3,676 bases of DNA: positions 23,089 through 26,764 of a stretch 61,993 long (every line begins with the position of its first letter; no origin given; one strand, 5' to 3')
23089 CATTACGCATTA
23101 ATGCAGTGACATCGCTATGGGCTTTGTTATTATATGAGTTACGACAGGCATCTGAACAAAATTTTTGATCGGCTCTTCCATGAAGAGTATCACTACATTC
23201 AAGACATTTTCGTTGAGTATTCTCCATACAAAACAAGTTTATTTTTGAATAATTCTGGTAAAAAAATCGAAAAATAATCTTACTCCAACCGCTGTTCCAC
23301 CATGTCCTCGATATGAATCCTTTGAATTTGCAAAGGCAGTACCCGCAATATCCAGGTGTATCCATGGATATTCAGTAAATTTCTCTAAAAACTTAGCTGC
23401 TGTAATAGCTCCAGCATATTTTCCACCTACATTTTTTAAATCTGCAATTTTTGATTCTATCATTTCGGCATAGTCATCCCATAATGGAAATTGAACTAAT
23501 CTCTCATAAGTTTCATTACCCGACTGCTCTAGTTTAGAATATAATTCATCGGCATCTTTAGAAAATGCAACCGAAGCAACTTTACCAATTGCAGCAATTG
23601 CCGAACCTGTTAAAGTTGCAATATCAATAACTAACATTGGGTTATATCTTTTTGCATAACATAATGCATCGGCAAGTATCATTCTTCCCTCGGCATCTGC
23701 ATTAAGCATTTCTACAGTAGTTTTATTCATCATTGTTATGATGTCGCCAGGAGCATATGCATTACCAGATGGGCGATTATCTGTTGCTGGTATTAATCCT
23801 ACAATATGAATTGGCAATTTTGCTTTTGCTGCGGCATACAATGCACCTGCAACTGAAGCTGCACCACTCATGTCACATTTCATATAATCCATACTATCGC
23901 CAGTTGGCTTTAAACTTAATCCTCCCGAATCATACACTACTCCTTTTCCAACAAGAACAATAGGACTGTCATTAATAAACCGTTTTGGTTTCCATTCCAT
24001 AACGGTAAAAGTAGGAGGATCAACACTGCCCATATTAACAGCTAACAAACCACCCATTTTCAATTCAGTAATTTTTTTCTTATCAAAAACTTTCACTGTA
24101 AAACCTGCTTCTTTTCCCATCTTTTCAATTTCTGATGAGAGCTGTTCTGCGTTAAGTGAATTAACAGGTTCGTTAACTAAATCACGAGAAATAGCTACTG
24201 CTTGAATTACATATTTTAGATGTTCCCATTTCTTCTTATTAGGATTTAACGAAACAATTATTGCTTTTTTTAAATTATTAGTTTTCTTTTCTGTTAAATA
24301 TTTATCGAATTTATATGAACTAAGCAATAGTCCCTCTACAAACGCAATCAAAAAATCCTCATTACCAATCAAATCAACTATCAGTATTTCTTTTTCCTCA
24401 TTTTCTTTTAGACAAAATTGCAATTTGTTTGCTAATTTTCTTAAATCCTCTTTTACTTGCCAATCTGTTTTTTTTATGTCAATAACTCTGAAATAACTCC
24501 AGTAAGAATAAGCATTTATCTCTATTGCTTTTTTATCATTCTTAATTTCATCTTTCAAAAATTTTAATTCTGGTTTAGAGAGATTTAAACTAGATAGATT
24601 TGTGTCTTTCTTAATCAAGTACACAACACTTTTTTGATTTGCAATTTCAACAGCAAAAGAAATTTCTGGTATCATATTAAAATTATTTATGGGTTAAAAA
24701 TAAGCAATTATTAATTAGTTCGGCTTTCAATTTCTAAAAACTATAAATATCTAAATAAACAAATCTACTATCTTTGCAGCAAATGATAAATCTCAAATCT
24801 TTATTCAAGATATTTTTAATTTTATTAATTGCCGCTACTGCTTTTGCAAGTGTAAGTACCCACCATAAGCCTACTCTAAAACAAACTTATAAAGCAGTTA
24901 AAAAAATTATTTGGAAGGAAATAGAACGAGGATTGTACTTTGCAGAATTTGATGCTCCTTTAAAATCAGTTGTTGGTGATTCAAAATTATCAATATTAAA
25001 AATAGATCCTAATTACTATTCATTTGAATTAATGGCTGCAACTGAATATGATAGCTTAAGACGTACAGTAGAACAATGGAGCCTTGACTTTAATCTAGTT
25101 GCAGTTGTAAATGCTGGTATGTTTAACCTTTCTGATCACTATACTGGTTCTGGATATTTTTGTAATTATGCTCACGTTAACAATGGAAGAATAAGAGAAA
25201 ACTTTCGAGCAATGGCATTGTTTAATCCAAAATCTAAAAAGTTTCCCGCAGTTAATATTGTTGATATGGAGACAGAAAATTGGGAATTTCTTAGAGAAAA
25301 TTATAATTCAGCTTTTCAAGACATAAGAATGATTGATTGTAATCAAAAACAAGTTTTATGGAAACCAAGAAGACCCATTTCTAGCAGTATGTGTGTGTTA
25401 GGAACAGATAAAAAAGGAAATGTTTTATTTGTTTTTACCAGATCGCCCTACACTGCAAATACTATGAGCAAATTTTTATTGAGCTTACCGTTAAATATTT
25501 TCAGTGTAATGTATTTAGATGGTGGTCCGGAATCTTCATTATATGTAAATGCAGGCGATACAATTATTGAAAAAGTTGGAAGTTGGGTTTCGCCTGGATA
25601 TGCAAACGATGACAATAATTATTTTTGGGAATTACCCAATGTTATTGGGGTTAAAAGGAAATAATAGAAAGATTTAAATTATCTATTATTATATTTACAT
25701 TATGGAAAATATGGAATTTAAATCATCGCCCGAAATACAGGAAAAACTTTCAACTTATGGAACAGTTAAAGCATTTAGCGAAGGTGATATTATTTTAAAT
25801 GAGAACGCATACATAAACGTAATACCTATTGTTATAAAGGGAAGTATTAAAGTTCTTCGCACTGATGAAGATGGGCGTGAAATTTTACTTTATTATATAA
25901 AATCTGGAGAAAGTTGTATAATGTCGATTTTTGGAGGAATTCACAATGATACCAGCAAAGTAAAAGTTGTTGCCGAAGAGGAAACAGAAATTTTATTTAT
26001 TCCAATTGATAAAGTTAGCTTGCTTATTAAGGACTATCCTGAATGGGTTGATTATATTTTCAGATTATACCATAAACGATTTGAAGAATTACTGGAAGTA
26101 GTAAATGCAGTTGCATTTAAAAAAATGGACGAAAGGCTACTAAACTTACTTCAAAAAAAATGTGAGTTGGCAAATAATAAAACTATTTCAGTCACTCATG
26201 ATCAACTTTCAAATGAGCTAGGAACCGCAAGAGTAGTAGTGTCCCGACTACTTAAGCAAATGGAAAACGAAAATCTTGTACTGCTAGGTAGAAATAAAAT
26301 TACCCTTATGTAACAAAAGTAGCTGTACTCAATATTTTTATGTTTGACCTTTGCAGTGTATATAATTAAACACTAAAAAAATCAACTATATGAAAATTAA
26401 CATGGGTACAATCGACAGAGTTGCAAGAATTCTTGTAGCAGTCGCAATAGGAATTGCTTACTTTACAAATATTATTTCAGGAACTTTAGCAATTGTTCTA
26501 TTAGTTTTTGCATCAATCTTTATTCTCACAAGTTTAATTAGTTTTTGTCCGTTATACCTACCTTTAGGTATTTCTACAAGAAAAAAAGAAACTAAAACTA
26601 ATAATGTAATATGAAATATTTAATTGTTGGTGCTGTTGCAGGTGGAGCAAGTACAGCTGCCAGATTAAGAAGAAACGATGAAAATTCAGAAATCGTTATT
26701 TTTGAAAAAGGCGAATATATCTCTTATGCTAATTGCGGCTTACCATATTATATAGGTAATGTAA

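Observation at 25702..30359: Crp/Fnr-linked operon resembling a trans-envelope sulfane-sulfur relay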

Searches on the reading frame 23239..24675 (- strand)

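Call 68: search_protein_families(library=pfam, proteins=[window:23239-24675:-], max_evalue=0.0001)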
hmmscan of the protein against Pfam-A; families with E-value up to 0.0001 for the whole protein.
window:23239-24675:- (478 aa): 1 family
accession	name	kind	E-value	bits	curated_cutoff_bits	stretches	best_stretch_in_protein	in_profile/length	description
PF00883.26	Peptidase_M17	-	2.2e-112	375.8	25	1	162-468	2-309/310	Cytosol aminopeptidase family, catalytic domain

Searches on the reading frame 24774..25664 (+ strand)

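Call 68: search_protein_families(library=pfam, proteins=[window:24774-25664:+], max_evalue=0.0001)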
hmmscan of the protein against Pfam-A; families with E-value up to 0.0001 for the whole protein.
window:24774-25664:+ (296 aa): 1 family
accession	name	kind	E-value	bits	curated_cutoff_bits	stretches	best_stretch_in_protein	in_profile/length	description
PF09992.14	NAGPA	-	4.8e-09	37.1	25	1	107-293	2-168/169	Phosphodiester glycosidase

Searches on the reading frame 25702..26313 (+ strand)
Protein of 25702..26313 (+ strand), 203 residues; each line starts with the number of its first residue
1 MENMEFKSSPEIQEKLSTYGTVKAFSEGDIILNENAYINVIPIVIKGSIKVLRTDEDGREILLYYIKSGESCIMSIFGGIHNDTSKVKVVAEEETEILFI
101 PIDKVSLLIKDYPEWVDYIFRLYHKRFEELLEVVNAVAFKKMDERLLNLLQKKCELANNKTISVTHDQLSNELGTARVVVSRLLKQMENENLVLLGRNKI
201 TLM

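Call 3: search_protein_families(library=pfam, proteins=[window:25702-26313:+], max_evalue=0.01)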
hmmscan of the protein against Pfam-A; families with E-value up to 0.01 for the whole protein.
window:25702-26313:+ (203 aa): 2 families
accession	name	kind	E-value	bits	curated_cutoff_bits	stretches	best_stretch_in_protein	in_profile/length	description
PF00027.35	cNMP_binding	-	4.2e-12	46.3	27.5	1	23-111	2-88/89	Cyclic nucleotide-binding domain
PF13545.12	HTH_Crp_2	-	6.4e-09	36.1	27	1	146-202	3-61/70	Crp-like helix-turn-helix domain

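Call 4: search_protein_families(library=ncbifam, proteins=[window:25702-26313:+], max_evalue=0.01)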
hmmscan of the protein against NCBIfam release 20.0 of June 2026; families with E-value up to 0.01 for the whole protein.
window:25702-26313:+ (203 aa): 9 families
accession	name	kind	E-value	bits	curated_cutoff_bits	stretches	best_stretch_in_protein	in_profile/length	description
NF008732.0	PRK11753.1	equivalog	2.3e-16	59.9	266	1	14-194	17-202/214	cAMP-activated global transcriptional regulator CRP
TIGR03697.1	NtcA_cyano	equivalog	2.9e-10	40.3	244.95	1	42-202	15-182/193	global nitrogen regulator NtcA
NF053664.1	TransRegPtrACyano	equivalog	5.5e-08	32.4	300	1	39-198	28-185/196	Crp/Fnr family transcriptional regulator PtrA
NF050806.1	TransRegFixKCaul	equivalog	4.9e-06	25.9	300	1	10-196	13-197/215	transcriptional regulator FixK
NF006901.0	PRK09392.1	equivalog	1.9e-05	24.1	211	1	14-191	24-201/236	transcriptional activator FtrB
NF010499.0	PRK13918.1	equivalog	2.9e-05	23.7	274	1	24-202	16-191/205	CRP/FNR family transcriptional regulator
NF007707.0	PRK10402.1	subfamily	0.00034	20.3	180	1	15-146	26-155/226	transcriptional regulator YeiL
NF008365.0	PRK11161.1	subfamily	0.00084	18.7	228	1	23-200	50-231/250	fumarate/nitrate reduction transcriptional regulator Fnr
NF041163.2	encap_f2b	equivalog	0.0022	17.2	400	1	14-119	89-193/450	family 2B encapsulin nanocompartment shell protein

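Call 31: search_solved_structures(query=window:25702-26313:+, max_evalue=0.001)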
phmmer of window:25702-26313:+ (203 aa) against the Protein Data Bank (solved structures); distinct sequences matched with E-value up to 0.001: 35.
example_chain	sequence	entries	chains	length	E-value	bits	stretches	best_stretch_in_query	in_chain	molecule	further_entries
3dv8_A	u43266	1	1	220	1.4e-21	80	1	23-203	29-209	transcriptional regulator, Crp/Fnr family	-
1o5l_A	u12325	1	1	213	2e-12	50.2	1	14-194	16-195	transcriptional regulator, crp family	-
4bh9_A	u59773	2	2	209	3.3e-11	46.2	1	30-194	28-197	cAMP-activated global transcriptional regulator CRP | CAMP RECEPTOR PROTEIN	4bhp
1hw5_A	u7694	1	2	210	8.8e-11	44.8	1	30-194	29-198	CATABOLITE GENE ACTIVATOR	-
3qop_A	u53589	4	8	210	1.2e-10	44.4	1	30-194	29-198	Catabolite gene activator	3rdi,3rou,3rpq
4i0b_A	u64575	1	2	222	3.1e-10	43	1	30-194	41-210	Catabolite gene activator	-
1ruo_A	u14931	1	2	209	4.3e-10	42.6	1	30-194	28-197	PROTEIN (CATABOLITE GENE ACTIVATOR PROTEIN (CAP))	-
8h3v_X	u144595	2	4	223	4.7e-10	42.4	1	41-202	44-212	NtcA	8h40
1i5z_A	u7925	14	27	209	5.9e-10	42.1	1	30-194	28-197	CATABOLITE GENE ACTIVATOR PROTEIN | CATABOLITE GENE ACTIVATOR PROTEIN (CAP) | PROTEIN (CATABOLITE GENE ACTIVATOR PROTEIN (CAP))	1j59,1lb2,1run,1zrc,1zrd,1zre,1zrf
4i01_A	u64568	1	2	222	5.9e-10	42.1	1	30-194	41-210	Catabolite gene activator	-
1g6n_A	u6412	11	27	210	6e-10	42.1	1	30-194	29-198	CATABOLITE GENE ACTIVATOR PROTEIN | PROTEIN (CATABOLITE GENE ACTIVATOR PROTEIN) | Catabolite gene activator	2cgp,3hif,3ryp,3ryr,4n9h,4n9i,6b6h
1cgp_A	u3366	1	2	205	6e-10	42.1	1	30-195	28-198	PROTEIN (CATABOLITE GENE ACTIVATOR PROTEIN (CAP))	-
3la2_A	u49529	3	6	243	6.1e-10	42.1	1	41-202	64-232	Global nitrogen regulator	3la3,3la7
1o3q_A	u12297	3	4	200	6.2e-10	42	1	31-195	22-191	CATABOLITE GENE ACTIVATOR PROTEIN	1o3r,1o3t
3fwe_A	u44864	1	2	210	7e-10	41.9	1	30-194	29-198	Catabolite gene activator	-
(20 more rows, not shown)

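Call 83: search_solved_structures(query=window:25702-26313:+, max_evalue=1e-10, show_alignments=4)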
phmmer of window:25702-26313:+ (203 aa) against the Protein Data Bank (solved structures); distinct sequences matched with E-value up to 1e-10: 4.
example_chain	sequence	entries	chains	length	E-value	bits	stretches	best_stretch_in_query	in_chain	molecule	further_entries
3dv8_A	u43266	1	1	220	1.4e-21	80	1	23-203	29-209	transcriptional regulator, Crp/Fnr family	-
1o5l_A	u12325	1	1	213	2e-12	50.2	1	14-194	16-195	transcriptional regulator, crp family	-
4bh9_A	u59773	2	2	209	3.3e-11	46.2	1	30-194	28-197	cAMP-activated global transcriptional regulator CRP | CAMP RECEPTOR PROTEIN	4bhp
1hw5_A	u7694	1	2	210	8.8e-11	44.8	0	30-194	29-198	CATABOLITE GENE ACTIVATOR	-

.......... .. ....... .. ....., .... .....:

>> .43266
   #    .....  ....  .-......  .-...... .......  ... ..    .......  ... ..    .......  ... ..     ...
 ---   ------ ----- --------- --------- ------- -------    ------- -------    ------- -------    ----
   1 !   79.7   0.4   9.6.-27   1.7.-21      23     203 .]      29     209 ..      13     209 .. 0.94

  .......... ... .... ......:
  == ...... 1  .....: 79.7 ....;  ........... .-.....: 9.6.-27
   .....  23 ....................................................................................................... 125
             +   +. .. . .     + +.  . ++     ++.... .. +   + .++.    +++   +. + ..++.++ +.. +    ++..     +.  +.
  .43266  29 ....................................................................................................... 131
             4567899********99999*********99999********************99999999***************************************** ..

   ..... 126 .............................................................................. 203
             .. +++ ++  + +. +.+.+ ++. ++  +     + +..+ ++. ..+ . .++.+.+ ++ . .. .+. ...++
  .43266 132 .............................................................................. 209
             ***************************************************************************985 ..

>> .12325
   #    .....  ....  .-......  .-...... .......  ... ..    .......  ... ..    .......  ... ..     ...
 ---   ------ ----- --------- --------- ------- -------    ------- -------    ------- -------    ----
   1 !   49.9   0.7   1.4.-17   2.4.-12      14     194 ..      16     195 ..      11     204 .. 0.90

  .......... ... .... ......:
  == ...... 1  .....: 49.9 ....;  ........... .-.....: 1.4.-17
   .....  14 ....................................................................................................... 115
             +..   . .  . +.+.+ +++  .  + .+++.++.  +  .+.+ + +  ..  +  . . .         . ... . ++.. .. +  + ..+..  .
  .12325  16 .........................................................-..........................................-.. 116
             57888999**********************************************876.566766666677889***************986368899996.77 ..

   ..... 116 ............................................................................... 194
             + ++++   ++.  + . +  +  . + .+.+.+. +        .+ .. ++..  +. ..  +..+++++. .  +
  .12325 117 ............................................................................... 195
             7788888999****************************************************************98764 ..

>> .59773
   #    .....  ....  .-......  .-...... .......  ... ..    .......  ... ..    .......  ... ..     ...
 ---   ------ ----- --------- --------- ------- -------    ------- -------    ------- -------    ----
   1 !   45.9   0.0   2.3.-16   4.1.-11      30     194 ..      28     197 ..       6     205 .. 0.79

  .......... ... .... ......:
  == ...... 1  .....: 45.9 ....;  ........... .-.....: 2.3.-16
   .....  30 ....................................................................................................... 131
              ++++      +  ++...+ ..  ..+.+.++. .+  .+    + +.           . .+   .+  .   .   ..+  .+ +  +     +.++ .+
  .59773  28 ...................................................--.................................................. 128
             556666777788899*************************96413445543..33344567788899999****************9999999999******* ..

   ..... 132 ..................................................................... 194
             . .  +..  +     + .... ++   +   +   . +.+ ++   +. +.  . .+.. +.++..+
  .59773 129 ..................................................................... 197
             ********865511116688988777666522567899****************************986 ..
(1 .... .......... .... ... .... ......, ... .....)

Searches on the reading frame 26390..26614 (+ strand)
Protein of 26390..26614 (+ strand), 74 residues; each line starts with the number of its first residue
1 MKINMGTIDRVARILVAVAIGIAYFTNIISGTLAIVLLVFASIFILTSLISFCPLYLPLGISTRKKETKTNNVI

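Call 3: search_protein_families(library=pfam, proteins=[window:26390-26614:+], max_evalue=0.01)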
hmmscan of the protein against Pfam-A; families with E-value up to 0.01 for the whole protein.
window:26390-26614:+ (74 aa): 1 family
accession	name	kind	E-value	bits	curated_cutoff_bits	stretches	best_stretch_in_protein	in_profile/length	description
PF11127.14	YgaP-like_TM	-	2.3e-20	72.9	25.3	1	1-66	1-65/66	Inner membrane protein YgaP-like, transmembrane domain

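Call 4: search_protein_families(library=ncbifam, proteins=[window:26390-26614:+], max_evalue=0.01)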
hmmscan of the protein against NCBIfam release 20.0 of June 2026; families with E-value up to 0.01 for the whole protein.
window:26390-26614:+ (74 aa): 0 families
